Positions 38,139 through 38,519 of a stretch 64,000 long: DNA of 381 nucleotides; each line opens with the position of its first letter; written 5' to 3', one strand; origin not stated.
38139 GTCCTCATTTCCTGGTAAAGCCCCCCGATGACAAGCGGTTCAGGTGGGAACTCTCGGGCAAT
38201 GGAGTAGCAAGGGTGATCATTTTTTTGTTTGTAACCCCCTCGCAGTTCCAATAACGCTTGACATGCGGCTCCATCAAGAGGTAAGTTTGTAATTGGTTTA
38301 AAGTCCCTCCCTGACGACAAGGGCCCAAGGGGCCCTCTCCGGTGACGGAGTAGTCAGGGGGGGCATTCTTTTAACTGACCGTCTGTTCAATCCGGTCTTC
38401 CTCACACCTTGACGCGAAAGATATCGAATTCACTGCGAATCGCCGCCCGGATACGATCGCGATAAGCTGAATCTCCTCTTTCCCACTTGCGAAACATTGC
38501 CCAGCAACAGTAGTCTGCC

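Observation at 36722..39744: Three-gene insertion (2TM zinc-ribbon, DUF3800, Schlafen/AlbA_2-HATPase-wHTH) inside a Type I R-M operon: candidate embedded defence module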

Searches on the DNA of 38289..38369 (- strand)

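Call 45: build_rna_model(alignment_id=A2, structure=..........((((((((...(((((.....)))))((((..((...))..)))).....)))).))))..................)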
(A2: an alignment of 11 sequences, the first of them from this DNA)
Model R1 built from alignment A2 (11 sequences, 87 columns); structure: as given.
model positions 83; base pairs 19; branch points 1; effective number of sequences 2.19; information 0.684 bits per position. Calibrated on 0.2 Mb of random sequence (short: E-values are rough).
structure used (alignment columns):
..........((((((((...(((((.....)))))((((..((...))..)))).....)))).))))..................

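Call 46: search_with_rna_model(model_id=R1, sources=[window, L001, L002, L003, L004, L005, L006, L007, L008, L009, L010, L011, L012, L013, L014, L015, L016, L017, L018, L019, L020, L021, L022, L023, L024, L025, L026, L027, L030, L031, L032, L033, L034, L035, L036, L037, L038], max_evalue=1)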
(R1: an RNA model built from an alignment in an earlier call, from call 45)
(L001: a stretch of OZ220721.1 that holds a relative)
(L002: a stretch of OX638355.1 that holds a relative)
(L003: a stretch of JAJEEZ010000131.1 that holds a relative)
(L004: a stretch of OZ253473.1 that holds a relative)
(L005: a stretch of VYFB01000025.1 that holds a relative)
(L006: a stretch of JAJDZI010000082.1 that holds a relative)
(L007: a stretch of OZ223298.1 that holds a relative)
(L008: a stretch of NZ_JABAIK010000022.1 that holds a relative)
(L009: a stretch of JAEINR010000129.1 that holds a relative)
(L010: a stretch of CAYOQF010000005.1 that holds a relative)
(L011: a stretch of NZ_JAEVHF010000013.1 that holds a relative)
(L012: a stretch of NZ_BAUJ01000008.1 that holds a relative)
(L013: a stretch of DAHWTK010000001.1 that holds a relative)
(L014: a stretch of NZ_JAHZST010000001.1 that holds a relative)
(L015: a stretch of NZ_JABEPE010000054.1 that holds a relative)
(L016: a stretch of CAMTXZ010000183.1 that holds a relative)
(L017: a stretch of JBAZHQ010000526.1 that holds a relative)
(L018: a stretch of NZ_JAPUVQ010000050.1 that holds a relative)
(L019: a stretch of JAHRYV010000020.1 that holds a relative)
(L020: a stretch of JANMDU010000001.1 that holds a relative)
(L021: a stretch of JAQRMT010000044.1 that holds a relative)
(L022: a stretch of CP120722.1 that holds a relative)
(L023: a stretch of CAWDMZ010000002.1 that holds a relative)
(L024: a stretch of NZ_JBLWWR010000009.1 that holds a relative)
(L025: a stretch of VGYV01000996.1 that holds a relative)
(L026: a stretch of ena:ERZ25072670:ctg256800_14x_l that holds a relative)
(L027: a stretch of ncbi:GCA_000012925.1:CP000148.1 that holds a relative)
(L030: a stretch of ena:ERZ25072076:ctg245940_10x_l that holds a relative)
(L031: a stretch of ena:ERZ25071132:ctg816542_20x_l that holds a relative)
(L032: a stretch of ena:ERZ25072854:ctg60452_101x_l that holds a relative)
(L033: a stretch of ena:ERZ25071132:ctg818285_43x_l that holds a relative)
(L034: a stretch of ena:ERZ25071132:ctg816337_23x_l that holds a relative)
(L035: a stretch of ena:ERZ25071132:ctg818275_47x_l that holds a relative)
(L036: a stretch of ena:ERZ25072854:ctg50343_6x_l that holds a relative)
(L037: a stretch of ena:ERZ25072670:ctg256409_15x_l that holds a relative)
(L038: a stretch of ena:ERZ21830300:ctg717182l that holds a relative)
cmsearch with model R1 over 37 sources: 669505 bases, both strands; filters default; matches with E-value up to 1: 18.
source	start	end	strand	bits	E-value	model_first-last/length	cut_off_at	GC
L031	14590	14672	+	101.6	2.1e-32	1-83/83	no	0.57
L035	14582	14664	+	101.6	2.1e-32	1-83/83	no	0.57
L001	11707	11787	+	98.5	2.6e-31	1-83/83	no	0.63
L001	11862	11944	+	97.2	7.7e-31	1-83/83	no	0.57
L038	12933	13016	+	92.6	3.2e-29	1-83/83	no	0.57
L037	15245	15327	+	91.6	7.5e-29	1-83/83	no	0.55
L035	13342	13422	+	90.3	2.1e-28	1-83/83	no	0.59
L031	13348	13429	+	88.7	7.9e-28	1-83/83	no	0.59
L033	13497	13578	+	88.7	7.9e-28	1-83/83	no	0.59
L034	13348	13429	+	88.7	7.9e-28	1-83/83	no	0.59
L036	15732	15813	+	88.7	7.9e-28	1-83/83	no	0.59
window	38289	38369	-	80.9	4.2e-25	1-83/83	no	0.59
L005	9628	9710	+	74.8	6.2e-23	1-83/83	no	0.58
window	36417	36499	-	73.7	1.5e-22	1-83/83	no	0.47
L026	13340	13418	+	72.5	4.1e-22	1-83/83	no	0.56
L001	11852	11934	-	13.1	0.38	1-83/83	no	0.53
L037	15236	15317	-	12.3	0.72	1-83/83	no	0.56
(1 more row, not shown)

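Call 66: search_with_rna_model(model_id=R1, sources=[L042, L043, L044, L045, L046, L047, L048, L049, L050, L051, L052, L053, L054, L055, L056, L057, L058, L059, L060, L061, L062, L063, L064, L065, L066, L067, L068, L069, L070, L071, L072, L073, L074, L075, L076, L077, L078, L079, L080, L081, L082, L083, L084, L085, L086, L087, L088], max_evalue=0.01, make_alignment=true)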
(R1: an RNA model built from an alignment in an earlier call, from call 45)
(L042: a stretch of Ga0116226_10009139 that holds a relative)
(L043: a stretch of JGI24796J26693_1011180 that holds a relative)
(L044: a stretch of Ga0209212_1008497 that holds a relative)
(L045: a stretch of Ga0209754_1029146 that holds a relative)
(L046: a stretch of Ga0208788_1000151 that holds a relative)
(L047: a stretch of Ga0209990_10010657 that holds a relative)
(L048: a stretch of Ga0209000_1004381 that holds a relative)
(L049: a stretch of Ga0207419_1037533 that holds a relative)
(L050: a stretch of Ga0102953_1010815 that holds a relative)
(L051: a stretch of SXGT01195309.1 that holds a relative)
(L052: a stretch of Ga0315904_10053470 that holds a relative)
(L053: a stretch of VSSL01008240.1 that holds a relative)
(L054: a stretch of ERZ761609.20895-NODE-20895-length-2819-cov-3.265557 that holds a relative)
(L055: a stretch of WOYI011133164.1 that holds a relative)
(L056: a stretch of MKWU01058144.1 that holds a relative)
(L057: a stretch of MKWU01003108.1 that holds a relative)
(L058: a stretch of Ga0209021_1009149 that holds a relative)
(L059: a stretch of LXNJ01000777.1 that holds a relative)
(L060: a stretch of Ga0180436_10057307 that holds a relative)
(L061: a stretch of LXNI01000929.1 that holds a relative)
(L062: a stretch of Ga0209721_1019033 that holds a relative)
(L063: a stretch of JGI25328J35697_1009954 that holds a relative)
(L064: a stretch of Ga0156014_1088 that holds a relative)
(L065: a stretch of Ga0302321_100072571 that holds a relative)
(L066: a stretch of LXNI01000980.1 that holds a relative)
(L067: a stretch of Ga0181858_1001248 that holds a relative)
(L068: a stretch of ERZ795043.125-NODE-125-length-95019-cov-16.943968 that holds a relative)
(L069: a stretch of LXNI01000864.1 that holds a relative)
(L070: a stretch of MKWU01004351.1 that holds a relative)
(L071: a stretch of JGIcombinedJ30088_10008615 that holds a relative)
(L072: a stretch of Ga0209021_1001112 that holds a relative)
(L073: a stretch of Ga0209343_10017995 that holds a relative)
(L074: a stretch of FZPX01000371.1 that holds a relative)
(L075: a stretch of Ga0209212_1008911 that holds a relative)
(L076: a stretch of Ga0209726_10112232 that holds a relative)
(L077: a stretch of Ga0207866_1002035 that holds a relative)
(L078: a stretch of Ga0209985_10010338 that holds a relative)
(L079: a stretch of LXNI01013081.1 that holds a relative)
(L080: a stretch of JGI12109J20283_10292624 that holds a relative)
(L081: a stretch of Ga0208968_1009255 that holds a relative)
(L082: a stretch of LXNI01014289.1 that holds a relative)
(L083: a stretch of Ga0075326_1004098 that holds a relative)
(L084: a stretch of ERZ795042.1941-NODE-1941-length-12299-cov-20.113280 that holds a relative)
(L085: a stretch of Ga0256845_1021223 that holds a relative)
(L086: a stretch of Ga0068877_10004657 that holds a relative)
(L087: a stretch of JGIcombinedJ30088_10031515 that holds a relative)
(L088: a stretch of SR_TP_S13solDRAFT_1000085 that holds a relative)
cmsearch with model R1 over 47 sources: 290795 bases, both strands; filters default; matches with E-value up to 0.01: 48.
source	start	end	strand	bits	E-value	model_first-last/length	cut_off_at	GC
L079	647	729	+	93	1e-29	1-83/83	no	0.63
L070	4753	4835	+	92.1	2.1e-29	1-83/83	no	0.6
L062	1000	1080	+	89.4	1.9e-28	1-83/83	no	0.59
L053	286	365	-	89.1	2.4e-28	1-83/83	no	0.6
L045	528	610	+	88.1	5.4e-28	1-83/83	no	0.54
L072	1679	1761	-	88.1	5.4e-28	1-83/83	no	0.54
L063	392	471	-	86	3.1e-27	1-83/83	no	0.62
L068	2809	2888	-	86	3.1e-27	1-83/83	no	0.62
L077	3812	3891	-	86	3.1e-27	1-83/83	no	0.62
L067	5853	5932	+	84.1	1.4e-26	1-83/83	no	0.61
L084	5784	5863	+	84.1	1.4e-26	1-83/83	no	0.61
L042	1980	2060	-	82.9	3.7e-26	1-83/83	no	0.51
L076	611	688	+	79.5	5.9e-25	1-83/83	no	0.6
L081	3793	3873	+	79.2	7.8e-25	1-83/83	no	0.57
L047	21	98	+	79.1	8.3e-25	1-83/83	no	0.62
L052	3618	3695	+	79.1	8.3e-25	1-83/83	no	0.62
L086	5155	5232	-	79.1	8.3e-25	1-83/83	no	0.62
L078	1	78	-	79.1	8.3e-25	1-83/83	no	0.62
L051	5391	5469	-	78.3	1.6e-24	1-83/83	no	0.58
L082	1128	1207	-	77.9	2.2e-24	1-83/83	no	0.55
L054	1461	1539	-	76.8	5.4e-24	1-83/83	no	0.59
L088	573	651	+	76.3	7.8e-24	1-83/83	no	0.56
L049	1338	1416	+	75.6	1.4e-23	1-83/83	no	0.54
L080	775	853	-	75.6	1.4e-23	1-83/83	no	0.54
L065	1705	1782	-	75.1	2.2e-23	1-83/83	no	0.62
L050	1285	1363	-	74.7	3e-23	1-83/83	no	0.58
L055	4268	4346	-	73.7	6.4e-23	1-83/83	no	0.58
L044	4277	4355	-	73.4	8.5e-23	1-83/83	no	0.57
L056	362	443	-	73.3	9.3e-23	1-83/83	no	0.54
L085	1419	1497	+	71.7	3.2e-22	1-83/83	no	0.51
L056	503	585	-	70.4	9.4e-22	1-83/83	no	0.64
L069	2171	2251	-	69.2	2.5e-21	1-83/83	no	0.57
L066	2124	2204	-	69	3.1e-21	1-83/83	no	0.51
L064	5658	5735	-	68.7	4e-21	1-83/83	no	0.62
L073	5697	5774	-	68.7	4e-21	1-83/83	no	0.62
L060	1487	1565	+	68.1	6.3e-21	1-83/83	no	0.57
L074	3981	4058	-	66.2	2.9e-20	1-83/83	no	0.58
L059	261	342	+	65.9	3.9e-20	1-83/83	no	0.54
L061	13048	13129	+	65.9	3.9e-20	1-83/83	no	0.54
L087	697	778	-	65.9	3.9e-20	1-83/83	no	0.54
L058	5297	5377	+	65.3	5.9e-20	1-83/83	no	0.69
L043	623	701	-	65.2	6.7e-20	1-83/83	no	0.56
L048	2286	2363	-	64.2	1.5e-19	1-83/83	no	0.55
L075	6477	6554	+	64.2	1.5e-19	1-83/83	no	0.55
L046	1239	1316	-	60.8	2.4e-18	1-83/83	no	0.56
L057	3594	3674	+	53.3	1e-15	1-83/83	no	0.51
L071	1215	1295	-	53.3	1e-15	1-83/83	no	0.51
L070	4852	4924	+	31.4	5.7e-08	1-83/83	no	0.63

Alignment A3: 48 matches aligned to the model, 87 columns, each read 5' to 3' on its own strand. Consensus structure (alignment columns), stored with it:
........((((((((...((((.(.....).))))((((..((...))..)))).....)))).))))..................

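Call 75: search_with_rna_model(model_id=R1, sources=[L039, L040, L041], max_evalue=10, filters=off)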
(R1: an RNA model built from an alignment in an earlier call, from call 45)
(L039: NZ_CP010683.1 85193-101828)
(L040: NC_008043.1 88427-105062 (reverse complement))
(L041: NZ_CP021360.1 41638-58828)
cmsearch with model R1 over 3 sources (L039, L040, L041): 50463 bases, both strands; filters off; matches with E-value up to 10: 7.
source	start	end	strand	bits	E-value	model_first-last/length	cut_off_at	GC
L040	8660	8736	+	53.4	1.7e-16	1-83/83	no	0.52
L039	8660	8733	+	50.5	1.7e-15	1-83/83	no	0.55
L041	8956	8996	+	7.5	2.7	1-83/83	no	0.44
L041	12515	12569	-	6.7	5.1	1-83/83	no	0.62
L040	6676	6720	+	6.5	6.4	1-83/83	no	0.47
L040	8985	9016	+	6.2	7.9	1-83/83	no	0.47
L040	5668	5700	+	6.1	8.3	1-83/83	no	0.33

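Call 87: search_with_rna_model(model_id=R1, sources=[L093, L094, L095, L096, L097, L098, L099, L089, L090, L091, L092], max_evalue=1)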
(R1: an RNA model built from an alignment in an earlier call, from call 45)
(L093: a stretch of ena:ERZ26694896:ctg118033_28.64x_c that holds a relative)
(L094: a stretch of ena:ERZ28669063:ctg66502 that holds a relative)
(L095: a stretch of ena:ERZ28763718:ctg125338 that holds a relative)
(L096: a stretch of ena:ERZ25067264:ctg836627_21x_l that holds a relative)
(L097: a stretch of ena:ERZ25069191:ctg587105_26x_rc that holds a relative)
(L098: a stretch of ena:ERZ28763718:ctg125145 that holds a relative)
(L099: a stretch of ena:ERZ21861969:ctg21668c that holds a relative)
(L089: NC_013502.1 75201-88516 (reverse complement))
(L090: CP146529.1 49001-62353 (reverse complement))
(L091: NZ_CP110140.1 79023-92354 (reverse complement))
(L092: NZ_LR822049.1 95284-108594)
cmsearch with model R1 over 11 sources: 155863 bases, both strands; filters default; matches with E-value up to 1: 9.
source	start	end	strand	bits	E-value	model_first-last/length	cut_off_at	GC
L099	7676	7757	+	78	1.1e-24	1-83/83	no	0.66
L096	7688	7775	+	67.3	6.5e-21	1-83/83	no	0.55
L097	7688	7782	+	66.5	1.2e-20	1-83/83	no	0.57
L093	7688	7782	+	63.6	1.3e-19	1-83/83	no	0.56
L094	7688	7782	+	63.6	1.3e-19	1-83/83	no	0.56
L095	7688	7782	+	63.6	1.3e-19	1-83/83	no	0.56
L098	7688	7782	+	61.9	5.2e-19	1-83/83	no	0.56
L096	6548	6642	+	59.9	2.6e-18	1-83/83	no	0.56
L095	6544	6638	+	51.7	2.2e-15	1-83/83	no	0.57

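Call 96: search_with_rna_model(model_id=R1, sources=[window, L001, L005, L026, L031, L033, L035, L037, L038, L039, L040, L042, L043, L044, L045, L046, L047, L048, L049, L050, L051, L053, L054, L055, L056, L057, L058, L059, L060, L062, L063, L064, L065, L066, L067, L069, L070, L074, L076, L079, L081, L082, L085, L087, L088, L093, L095, L096, L097, L098, L099], max_evalue=0.00001, make_alignment=true)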
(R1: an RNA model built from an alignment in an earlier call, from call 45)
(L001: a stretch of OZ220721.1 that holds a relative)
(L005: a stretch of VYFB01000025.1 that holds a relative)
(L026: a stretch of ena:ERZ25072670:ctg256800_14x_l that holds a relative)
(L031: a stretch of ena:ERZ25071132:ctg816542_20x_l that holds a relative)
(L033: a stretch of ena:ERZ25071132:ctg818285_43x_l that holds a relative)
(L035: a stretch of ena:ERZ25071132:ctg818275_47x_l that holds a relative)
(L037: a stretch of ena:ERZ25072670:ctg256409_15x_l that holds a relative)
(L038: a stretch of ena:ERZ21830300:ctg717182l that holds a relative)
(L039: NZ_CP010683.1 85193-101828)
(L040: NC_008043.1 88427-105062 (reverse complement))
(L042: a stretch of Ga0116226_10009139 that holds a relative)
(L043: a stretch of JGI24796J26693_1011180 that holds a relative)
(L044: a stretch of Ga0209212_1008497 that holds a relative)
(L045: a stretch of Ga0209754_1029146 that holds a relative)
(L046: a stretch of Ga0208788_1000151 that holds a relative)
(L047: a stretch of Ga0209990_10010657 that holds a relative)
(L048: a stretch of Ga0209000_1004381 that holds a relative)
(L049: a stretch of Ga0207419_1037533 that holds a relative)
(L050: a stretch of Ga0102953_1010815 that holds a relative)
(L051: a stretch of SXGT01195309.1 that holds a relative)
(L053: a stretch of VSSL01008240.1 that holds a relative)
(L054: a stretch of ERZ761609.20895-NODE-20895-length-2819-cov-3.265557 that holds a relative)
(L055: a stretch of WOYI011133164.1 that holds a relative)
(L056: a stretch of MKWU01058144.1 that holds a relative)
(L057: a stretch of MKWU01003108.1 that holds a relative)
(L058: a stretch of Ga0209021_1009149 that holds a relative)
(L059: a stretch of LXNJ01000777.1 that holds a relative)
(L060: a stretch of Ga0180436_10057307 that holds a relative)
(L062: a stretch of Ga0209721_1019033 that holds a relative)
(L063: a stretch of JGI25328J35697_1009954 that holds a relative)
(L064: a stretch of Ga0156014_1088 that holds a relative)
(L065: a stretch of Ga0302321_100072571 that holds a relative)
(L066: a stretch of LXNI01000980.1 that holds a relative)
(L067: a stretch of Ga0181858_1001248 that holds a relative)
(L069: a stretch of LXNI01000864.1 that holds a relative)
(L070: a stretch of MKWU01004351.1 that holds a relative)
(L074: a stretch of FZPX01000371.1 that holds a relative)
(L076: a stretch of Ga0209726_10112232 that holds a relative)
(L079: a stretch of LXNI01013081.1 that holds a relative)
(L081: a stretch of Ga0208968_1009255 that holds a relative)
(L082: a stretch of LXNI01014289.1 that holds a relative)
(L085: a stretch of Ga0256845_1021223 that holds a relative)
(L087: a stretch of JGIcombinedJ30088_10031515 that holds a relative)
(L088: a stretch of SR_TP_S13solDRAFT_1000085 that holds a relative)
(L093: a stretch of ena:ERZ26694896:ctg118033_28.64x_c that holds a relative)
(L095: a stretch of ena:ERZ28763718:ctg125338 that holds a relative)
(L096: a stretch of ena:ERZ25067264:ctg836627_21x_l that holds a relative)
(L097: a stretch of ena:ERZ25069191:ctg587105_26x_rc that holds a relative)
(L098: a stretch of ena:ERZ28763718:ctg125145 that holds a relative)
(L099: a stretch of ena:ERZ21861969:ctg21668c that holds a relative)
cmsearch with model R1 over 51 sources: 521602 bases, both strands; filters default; matches with E-value up to 0.00001: 59.
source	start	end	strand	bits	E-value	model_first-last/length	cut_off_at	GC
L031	14590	14672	+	101.6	1.6e-32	1-83/83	no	0.57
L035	14582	14664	+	101.6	1.6e-32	1-83/83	no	0.57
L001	11707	11787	+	98.5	2e-31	1-83/83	no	0.63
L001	11862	11944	+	97.2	6e-31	1-83/83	no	0.57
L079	647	729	+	93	1.8e-29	1-83/83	no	0.63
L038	12933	13016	+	92.6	2.5e-29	1-83/83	no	0.57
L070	4753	4835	+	92.1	3.7e-29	1-83/83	no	0.6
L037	15245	15327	+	91.6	5.9e-29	1-83/83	no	0.55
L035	13342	13422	+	90.3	1.6e-28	1-83/83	no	0.59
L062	1000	1080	+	89.4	3.4e-28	1-83/83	no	0.59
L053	286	365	-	89.1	4.3e-28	1-83/83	no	0.6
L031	13348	13429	+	88.7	6.2e-28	1-83/83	no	0.59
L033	13497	13578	+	88.7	6.2e-28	1-83/83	no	0.59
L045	528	610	+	88.1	9.7e-28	1-83/83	no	0.54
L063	392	471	-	86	5.5e-27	1-83/83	no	0.62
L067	5853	5932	+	84.1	2.4e-26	1-83/83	no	0.61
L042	1980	2060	-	82.9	6.7e-26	1-83/83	no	0.51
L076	611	688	+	79.5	1.1e-24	1-83/83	no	0.6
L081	3793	3873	+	79.2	1.4e-24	1-83/83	no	0.57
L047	21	98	+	79.1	1.5e-24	1-83/83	no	0.62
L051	5391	5469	-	78.3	2.8e-24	1-83/83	no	0.58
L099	7676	7757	+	78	3.7e-24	1-83/83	no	0.66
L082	1128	1207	-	77.9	3.9e-24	1-83/83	no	0.55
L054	1461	1539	-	76.8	9.6e-24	1-83/83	no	0.59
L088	573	651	+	76.3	1.4e-23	1-83/83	no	0.56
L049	1338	1416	+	75.6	2.6e-23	1-83/83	no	0.54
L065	1705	1782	-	75.1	3.9e-23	1-83/83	no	0.62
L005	9628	9710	+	74.8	4.8e-23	1-83/83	no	0.58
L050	1285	1363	-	74.7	5.4e-23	1-83/83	no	0.58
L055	4268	4346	-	73.7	1.1e-22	1-83/83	no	0.58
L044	4277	4355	-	73.4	1.5e-22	1-83/83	no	0.57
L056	362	443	-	73.3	1.7e-22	1-83/83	no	0.54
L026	13340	13418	+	72.5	3.2e-22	1-83/83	no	0.56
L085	1419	1497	+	71.7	5.8e-22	1-83/83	no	0.51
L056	503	585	-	70.4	1.7e-21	1-83/83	no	0.64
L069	2171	2251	-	69.2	4.5e-21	1-83/83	no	0.57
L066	2124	2204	-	69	5.6e-21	1-83/83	no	0.51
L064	5658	5735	-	68.7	7.1e-21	1-83/83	no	0.62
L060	1487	1565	+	68.1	1.1e-20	1-83/83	no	0.57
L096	7688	7775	+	67.3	2.2e-20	1-83/83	no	0.55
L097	7688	7782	+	66.5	4.1e-20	1-83/83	no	0.57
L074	3981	4058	-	66.2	5.2e-20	1-83/83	no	0.58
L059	261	342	+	65.9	7e-20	1-83/83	no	0.54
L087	697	778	-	65.9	7e-20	1-83/83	no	0.54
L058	5297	5377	+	65.3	1.1e-19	1-83/83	no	0.69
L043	623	701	-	65.2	1.2e-19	1-83/83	no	0.56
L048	2286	2363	-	64.2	2.7e-19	1-83/83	no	0.55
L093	7688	7782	+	63.6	4.3e-19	1-83/83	no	0.56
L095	7688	7782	+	63.6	4.3e-19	1-83/83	no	0.56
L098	7688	7782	+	61.9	1.7e-18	1-83/83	no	0.56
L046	1239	1316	-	60.8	4.3e-18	1-83/83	no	0.56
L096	6548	6642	+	59.9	8.8e-18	1-83/83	no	0.56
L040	8660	8736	+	53.4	1.8e-15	1-83/83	no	0.52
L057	3594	3674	+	53.3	1.8e-15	1-83/83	no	0.51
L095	6544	6638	+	51.7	7.2e-15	1-83/83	no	0.57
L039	8660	8733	+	50.5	1.8e-14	1-83/83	no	0.55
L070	4852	4924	+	31.4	1e-07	1-83/83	no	0.63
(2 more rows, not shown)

Alignment A5: 59 matches aligned to the model, 105 columns, each read 5' to 3' on its own strand. Consensus structure (alignment columns), stored with it:
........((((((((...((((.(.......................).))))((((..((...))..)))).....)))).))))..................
